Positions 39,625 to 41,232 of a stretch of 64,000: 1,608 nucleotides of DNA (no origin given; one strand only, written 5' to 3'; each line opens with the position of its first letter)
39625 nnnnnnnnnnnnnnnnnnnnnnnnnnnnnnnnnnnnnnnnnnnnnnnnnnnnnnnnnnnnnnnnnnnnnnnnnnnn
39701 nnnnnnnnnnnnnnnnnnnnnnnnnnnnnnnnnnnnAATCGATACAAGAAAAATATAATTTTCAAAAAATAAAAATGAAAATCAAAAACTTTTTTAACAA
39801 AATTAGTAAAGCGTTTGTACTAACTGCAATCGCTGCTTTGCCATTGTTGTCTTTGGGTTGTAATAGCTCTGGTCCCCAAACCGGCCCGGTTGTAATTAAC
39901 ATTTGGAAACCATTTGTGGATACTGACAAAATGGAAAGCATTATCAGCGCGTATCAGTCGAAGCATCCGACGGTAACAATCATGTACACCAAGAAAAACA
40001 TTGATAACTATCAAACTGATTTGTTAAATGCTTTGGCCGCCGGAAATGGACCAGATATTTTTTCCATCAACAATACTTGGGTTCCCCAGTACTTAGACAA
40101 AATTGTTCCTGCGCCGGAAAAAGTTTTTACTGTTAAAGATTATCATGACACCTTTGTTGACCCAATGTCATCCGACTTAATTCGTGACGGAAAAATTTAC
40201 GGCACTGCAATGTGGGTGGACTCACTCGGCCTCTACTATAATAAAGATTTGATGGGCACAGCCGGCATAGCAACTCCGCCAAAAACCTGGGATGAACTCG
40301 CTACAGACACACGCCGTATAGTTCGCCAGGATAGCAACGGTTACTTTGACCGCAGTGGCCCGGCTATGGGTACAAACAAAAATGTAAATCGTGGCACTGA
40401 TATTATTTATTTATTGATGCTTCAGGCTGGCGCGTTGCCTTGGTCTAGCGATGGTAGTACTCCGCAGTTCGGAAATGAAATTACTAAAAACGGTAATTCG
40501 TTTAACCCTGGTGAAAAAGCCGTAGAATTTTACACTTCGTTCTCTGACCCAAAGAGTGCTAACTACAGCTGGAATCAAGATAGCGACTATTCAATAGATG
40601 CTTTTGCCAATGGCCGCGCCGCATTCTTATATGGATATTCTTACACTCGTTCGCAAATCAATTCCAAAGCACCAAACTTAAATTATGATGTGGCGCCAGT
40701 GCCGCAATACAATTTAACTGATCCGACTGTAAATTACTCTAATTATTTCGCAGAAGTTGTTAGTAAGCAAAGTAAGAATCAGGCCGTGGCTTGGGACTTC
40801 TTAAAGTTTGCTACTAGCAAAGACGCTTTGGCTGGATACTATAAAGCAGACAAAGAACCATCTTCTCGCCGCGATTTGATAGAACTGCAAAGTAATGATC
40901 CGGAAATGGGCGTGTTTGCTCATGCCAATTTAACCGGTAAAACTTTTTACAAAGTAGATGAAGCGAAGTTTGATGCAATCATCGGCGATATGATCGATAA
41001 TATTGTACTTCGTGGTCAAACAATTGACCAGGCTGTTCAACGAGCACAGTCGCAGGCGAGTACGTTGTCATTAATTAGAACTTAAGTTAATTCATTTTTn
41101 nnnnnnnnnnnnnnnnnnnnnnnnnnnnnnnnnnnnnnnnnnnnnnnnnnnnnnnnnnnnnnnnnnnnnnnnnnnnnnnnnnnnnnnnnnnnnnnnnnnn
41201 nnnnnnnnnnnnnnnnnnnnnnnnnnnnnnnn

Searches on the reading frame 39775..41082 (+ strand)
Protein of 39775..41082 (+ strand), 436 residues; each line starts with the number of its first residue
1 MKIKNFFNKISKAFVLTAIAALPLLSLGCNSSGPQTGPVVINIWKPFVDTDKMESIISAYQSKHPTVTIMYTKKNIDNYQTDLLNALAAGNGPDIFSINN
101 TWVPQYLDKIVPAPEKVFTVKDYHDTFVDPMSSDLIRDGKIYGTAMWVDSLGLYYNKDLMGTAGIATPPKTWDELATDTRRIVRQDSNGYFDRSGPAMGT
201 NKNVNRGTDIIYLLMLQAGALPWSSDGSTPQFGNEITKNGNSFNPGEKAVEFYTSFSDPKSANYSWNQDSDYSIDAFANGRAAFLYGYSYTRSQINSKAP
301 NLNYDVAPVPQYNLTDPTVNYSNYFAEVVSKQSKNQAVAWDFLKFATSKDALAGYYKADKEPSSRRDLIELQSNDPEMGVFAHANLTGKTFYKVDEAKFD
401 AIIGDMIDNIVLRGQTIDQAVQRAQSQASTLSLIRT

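Call 25: search_protein_families(library=pfam, proteins=[window:39775-41082:+], max_evalue=0.001)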
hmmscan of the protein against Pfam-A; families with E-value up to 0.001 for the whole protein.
window:39775-41082:+ (436 aa): 2 families
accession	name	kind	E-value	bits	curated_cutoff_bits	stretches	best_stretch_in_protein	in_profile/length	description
PF01547.30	SBP_bac_1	-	1.2e-29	104.7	26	1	51-351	6-305/307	Bacterial extracellular solute-binding protein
PF13416.11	SBP_bac_8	-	4.5e-28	99.3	27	1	56-369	2-266/279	Bacterial extracellular solute-binding protein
